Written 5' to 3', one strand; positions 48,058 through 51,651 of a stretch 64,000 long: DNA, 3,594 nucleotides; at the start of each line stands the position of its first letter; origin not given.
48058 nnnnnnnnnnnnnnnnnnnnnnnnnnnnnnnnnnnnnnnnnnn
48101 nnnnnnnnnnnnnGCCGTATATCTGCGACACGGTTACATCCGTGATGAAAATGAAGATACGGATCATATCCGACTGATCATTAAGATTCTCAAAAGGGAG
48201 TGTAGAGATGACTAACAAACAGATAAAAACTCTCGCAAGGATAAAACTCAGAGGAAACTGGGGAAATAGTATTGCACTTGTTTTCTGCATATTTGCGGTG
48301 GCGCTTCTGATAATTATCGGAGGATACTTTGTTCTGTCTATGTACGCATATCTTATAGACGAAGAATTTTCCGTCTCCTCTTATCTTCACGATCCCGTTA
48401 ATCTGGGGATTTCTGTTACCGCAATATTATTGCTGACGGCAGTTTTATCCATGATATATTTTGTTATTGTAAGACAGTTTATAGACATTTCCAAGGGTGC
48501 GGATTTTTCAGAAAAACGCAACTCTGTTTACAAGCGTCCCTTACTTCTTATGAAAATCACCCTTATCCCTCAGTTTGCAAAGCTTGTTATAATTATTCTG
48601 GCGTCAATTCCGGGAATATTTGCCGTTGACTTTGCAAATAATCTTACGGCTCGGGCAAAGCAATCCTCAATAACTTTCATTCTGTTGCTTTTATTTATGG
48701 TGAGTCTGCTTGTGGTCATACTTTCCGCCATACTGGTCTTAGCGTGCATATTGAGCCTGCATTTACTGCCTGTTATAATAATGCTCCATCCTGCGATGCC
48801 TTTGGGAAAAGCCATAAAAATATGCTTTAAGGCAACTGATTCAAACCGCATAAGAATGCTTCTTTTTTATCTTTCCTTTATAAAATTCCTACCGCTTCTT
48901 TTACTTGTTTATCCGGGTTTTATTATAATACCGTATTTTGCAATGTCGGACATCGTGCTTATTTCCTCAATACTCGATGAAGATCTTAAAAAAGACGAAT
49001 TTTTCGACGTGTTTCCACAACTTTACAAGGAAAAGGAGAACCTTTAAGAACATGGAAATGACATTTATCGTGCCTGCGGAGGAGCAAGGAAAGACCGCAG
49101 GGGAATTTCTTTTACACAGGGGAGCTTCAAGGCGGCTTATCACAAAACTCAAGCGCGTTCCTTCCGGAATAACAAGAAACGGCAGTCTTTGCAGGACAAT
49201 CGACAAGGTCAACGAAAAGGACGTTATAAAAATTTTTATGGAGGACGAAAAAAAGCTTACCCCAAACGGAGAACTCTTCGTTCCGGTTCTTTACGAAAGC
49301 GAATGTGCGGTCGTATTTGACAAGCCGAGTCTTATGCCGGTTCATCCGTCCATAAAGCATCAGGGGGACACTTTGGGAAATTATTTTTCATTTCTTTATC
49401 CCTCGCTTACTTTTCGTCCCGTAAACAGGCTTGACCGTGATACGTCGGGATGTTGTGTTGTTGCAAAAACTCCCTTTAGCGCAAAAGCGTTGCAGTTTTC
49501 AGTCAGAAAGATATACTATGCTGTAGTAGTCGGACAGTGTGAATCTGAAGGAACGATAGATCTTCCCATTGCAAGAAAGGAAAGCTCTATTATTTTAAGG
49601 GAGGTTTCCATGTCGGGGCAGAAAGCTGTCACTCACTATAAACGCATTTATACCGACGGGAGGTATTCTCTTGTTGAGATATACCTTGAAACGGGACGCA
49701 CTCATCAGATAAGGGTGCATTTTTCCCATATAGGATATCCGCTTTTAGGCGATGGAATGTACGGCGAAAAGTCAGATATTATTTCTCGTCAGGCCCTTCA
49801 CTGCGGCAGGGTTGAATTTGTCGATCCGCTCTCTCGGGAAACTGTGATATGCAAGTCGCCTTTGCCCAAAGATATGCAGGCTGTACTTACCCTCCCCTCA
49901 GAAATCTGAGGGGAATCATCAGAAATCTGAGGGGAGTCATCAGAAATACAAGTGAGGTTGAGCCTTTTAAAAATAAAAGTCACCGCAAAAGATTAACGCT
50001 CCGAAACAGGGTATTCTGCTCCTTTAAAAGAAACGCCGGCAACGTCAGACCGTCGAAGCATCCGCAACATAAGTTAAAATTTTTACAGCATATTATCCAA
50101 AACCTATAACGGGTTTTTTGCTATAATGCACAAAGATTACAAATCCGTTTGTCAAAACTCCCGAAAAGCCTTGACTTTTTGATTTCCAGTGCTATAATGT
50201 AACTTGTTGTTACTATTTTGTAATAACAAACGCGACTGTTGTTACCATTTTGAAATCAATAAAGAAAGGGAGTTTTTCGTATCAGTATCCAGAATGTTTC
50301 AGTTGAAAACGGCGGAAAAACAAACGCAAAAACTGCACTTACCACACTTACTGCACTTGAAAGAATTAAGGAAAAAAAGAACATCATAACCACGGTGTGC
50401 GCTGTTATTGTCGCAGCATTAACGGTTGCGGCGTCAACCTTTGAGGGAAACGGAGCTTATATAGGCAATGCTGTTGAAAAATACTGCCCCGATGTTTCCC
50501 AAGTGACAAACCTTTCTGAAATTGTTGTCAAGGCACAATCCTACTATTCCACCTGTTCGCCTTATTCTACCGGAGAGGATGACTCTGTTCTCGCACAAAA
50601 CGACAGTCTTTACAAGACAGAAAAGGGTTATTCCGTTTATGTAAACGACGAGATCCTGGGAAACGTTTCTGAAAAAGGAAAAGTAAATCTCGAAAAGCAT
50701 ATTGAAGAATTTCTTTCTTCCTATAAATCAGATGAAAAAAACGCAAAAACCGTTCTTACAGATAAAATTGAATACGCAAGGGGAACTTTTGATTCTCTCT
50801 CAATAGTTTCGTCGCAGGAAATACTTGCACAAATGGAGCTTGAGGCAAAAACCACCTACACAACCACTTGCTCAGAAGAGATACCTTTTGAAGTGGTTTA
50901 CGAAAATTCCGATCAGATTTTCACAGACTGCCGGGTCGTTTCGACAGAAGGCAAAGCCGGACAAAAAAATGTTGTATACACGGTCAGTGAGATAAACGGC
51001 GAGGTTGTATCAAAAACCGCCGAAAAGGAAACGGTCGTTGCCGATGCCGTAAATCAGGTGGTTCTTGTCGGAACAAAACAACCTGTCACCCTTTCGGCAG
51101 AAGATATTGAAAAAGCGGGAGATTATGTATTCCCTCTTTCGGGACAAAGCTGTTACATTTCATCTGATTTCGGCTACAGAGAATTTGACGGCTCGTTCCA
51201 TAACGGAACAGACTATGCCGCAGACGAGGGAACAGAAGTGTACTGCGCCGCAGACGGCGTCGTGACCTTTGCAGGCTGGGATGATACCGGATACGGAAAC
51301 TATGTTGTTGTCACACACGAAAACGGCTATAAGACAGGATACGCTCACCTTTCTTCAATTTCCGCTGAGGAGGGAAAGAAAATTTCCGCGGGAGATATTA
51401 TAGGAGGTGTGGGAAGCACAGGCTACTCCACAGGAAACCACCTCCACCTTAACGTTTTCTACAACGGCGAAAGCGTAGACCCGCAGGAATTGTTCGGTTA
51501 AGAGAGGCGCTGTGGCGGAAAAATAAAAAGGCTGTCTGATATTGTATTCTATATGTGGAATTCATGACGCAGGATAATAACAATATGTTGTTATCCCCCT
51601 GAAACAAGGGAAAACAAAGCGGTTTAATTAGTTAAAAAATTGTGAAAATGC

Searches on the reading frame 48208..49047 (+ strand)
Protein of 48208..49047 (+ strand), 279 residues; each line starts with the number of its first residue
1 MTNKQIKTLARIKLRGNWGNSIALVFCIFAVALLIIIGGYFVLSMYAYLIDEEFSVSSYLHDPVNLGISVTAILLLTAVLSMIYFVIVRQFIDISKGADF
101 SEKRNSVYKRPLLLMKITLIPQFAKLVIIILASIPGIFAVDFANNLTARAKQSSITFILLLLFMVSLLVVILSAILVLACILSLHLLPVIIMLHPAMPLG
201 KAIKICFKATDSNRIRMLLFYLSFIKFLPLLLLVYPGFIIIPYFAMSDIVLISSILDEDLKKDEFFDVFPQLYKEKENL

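Call 96: search_protein_families(library=pfam, proteins=[window:48208-49047:+], max_evalue=0.00001)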
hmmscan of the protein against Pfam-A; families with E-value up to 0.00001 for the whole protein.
window:48208-49047:+ (279 aa): 1 family
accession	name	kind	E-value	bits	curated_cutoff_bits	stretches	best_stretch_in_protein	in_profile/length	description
PF06161.16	DUF975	-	4.8e-11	43.4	34.8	1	1-254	1-238/243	Protein of unknown function (DUF975)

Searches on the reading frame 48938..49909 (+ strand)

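Call 96: search_protein_families(library=pfam, proteins=[window:48938-49909:+], max_evalue=0.00001)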
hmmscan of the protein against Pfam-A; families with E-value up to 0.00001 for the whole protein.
window:48938-49909:+ (323 aa): 1 family
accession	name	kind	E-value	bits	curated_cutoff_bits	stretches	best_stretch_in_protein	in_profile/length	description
PF00849.27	PseudoU_synth_2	-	7.9e-29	101.3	26.8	1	125-264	3-152/152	RNA pseudouridylate synthase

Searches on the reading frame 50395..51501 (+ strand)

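Call 96: search_protein_families(library=pfam, proteins=[window:50395-51501:+], max_evalue=0.00001)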
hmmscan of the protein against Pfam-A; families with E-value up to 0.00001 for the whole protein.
window:50395-51501:+ (368 aa): 2 families
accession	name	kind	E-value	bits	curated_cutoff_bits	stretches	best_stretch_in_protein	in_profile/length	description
PF01551.29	Peptidase_M23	-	1.2e-32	112.3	28.7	1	268-363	2-96/96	Peptidase family M23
PF07501.17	G5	-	1.5e-16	60.8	23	1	156-228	3-75/75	G5 domain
